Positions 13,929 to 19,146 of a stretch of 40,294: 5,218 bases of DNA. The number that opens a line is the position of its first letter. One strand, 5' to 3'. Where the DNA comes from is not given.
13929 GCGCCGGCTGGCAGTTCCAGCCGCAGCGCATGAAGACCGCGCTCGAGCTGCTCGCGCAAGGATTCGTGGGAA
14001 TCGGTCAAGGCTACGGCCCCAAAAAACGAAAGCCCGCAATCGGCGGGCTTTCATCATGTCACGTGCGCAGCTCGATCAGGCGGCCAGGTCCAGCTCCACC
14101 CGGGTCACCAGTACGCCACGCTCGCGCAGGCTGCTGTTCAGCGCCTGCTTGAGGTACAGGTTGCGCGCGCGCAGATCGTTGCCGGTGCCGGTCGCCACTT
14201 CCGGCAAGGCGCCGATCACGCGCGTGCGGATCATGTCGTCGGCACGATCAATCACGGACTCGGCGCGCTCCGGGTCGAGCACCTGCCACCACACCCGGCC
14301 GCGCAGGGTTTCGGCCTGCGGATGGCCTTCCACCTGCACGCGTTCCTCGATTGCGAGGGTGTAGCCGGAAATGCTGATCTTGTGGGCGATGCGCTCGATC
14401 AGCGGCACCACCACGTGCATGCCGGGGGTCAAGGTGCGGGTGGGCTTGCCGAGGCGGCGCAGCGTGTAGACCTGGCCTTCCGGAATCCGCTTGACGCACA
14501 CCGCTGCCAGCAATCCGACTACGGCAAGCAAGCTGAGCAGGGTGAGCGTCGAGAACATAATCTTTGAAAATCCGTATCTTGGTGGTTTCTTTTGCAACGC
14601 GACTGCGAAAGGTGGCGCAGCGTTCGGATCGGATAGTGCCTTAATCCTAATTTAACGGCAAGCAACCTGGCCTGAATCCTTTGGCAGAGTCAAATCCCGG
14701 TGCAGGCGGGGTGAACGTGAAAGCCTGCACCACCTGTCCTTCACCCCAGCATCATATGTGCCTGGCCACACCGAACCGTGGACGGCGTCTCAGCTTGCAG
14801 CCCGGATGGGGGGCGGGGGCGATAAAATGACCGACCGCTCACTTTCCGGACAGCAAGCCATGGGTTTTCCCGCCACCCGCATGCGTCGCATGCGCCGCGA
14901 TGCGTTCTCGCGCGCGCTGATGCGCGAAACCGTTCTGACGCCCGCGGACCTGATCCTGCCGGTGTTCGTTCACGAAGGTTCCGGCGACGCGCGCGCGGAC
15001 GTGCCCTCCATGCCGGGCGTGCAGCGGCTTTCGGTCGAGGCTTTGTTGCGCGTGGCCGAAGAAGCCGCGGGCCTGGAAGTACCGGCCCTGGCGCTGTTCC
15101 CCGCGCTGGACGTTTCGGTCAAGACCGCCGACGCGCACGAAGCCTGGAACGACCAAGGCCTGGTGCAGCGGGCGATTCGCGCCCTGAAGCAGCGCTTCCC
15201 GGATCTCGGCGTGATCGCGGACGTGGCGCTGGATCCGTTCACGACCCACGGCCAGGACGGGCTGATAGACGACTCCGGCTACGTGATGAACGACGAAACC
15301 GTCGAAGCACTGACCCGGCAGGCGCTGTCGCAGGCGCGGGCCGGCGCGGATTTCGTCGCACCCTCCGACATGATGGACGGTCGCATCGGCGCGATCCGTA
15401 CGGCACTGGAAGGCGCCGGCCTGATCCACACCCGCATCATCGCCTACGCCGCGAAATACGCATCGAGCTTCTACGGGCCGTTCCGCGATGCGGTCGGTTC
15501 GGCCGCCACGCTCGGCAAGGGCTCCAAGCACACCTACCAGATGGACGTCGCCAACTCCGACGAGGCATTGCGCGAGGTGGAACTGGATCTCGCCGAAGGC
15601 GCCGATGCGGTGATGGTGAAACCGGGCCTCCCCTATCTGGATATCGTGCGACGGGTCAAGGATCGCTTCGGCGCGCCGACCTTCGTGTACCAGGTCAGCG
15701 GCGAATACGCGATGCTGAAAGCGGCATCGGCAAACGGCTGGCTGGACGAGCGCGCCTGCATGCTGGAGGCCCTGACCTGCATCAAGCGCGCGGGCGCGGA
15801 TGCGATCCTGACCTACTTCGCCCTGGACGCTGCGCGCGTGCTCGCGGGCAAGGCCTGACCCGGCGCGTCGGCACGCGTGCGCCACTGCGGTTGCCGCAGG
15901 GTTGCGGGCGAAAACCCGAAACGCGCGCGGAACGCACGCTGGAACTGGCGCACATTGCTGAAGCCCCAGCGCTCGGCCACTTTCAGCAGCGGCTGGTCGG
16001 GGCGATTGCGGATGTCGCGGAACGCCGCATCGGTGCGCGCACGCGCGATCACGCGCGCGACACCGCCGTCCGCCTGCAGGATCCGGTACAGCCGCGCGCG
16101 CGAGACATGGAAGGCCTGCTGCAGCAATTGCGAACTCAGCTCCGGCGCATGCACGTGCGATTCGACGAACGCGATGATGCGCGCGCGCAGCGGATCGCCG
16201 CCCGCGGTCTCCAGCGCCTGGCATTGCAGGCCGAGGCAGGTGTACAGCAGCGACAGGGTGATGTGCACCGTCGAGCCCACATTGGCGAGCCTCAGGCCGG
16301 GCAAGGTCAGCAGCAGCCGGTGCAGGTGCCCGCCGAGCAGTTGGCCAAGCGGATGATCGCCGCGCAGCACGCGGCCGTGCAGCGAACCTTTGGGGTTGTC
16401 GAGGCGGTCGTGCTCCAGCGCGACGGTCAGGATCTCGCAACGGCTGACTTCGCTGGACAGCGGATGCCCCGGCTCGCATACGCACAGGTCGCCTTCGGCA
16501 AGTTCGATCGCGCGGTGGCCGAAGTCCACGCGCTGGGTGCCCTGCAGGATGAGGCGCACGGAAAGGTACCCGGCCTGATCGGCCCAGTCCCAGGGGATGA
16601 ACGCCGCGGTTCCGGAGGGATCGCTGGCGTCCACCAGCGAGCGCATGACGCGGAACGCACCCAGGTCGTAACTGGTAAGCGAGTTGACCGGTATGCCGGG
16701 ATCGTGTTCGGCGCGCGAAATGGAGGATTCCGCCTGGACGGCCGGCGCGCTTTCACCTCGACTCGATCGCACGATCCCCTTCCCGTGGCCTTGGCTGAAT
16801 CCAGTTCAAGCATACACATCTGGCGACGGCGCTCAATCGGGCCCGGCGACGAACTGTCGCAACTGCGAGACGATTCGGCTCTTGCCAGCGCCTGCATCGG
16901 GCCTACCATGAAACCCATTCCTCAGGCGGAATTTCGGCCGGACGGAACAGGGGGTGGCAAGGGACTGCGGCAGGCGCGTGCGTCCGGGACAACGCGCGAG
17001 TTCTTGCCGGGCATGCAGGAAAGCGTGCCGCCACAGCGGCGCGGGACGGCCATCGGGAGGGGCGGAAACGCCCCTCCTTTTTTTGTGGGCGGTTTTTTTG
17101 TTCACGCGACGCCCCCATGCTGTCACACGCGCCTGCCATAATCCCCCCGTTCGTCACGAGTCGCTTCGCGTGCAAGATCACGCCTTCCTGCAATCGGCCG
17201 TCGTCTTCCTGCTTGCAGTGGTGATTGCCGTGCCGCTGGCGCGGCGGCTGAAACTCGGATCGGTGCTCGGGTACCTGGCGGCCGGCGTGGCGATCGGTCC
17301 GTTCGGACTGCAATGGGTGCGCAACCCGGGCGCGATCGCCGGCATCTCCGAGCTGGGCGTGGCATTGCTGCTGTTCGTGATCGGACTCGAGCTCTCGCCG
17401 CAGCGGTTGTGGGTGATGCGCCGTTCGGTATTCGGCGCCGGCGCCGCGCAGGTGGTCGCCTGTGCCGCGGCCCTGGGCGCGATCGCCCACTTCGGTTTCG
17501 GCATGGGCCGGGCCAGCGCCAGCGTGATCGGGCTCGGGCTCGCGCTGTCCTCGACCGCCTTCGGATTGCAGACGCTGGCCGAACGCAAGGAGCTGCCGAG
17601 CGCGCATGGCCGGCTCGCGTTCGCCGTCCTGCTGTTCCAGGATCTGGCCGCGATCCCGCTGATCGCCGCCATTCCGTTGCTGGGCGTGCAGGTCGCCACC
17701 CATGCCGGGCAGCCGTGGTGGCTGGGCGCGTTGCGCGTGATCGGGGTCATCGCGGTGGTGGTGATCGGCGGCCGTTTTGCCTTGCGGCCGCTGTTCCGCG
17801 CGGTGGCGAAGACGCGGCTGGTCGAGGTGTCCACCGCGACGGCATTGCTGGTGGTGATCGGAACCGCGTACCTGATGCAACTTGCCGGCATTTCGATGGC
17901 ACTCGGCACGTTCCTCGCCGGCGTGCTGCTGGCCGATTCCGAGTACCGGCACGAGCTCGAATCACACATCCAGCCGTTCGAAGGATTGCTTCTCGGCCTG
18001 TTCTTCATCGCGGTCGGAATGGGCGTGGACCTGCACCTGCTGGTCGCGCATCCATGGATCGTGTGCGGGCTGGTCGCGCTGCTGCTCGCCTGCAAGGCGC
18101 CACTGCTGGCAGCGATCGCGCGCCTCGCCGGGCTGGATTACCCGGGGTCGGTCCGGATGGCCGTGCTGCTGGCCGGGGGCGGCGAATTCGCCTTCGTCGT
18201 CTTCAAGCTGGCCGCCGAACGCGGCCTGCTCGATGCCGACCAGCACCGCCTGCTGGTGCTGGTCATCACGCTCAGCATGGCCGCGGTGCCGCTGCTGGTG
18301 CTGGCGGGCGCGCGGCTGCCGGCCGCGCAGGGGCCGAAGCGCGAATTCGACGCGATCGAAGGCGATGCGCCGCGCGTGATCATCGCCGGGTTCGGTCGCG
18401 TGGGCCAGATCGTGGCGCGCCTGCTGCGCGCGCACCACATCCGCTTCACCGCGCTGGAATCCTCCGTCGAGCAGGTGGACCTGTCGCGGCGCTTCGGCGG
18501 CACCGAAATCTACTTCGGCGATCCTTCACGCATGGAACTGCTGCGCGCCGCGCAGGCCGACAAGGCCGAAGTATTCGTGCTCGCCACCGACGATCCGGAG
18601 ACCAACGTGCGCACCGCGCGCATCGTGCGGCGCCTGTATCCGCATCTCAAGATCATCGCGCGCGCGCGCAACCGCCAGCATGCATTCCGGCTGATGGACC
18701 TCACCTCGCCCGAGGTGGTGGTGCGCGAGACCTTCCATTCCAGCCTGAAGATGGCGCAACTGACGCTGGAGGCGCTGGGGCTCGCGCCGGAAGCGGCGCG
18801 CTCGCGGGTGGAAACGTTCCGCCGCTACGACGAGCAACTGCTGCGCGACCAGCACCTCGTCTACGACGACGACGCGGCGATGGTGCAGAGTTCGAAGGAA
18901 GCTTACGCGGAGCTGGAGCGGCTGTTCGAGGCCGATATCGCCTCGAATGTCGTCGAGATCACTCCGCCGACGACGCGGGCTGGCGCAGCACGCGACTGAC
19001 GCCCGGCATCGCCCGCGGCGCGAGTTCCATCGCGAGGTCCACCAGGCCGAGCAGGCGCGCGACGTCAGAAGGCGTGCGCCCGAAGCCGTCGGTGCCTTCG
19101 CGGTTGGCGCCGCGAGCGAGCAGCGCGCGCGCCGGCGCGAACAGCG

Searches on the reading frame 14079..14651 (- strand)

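Call 61: search_protein_families(library=pfam, proteins=[window:14079-14651:-], max_evalue=0.0001)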
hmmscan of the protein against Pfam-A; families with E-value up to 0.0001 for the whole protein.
window:14079-14651:- (191 aa): 1 family
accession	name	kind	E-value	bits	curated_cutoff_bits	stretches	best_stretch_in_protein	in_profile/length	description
PF01145.31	Band_7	-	2.1e-07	31.6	23.6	1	55-158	2-104/176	SPFH domain / Band 7 family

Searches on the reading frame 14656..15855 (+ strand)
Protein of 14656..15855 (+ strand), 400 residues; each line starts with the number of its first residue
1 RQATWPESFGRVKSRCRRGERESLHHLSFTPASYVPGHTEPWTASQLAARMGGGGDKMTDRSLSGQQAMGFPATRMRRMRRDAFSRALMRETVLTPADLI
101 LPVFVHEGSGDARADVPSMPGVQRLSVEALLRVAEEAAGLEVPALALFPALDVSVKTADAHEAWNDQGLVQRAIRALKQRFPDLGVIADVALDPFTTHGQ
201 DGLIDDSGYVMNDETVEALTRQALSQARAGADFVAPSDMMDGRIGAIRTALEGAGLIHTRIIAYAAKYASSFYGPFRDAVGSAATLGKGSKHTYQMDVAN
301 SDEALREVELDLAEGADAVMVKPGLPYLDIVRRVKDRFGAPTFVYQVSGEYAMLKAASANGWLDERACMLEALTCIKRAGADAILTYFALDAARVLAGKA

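Call 61: search_protein_families(library=pfam, proteins=[window:14656-15855:+], max_evalue=0.0001)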
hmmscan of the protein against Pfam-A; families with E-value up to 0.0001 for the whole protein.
window:14656-15855:+ (400 aa): 1 family
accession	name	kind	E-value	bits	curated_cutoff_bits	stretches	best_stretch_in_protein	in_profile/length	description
PF00490.27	ALAD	-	2.2e-134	448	24.6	1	74-394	2-316/317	Delta-aminolevulinic acid dehydratase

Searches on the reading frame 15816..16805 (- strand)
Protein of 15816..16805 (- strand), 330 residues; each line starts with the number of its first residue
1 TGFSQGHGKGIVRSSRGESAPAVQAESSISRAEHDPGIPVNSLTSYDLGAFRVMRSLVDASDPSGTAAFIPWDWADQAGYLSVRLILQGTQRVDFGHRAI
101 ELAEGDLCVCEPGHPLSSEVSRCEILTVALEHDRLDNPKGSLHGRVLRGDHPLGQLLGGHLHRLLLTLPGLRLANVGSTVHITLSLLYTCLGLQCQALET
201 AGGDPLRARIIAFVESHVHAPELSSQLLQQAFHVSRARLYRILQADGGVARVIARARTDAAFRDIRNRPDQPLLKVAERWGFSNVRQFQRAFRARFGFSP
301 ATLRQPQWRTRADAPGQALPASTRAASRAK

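Call 61: search_protein_families(library=pfam, proteins=[window:15816-16805:-], max_evalue=0.0001)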
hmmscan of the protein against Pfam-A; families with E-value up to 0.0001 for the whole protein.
window:15816-16805:- (330 aa): 3 families
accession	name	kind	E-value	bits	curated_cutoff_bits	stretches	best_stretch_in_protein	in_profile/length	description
PF12833.13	HTH_18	-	3.6e-12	46.8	33.6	1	230-305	3-79/80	Helix-turn-helix domain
PF14525.12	AraC_binding_2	-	6.1e-10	39.5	27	1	79-172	54-151/173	AraC-binding-like domain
PF00165.29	HTH_AraC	-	1.8e-05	25.2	26.6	0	272-304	10-41/42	Bacterial regulatory helix-turn-helix proteins, AraC family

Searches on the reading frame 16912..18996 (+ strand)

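Call 62: search_protein_families(library=pfam, proteins=[window:16912-18996:+], max_evalue=0.0001)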
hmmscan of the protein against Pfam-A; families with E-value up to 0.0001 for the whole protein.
window:16912-18996:+ (695 aa): 2 families
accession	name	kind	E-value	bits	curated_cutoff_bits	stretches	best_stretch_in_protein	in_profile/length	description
PF00999.27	Na_H_Exchanger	-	3e-56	191.3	26.2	1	101-462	3-373/375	Sodium/hydrogen exchanger, transmembrane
PF02254.24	TrkA_N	-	5.1e-24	85.3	23.8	1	489-599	1-110/116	TrkA-N domain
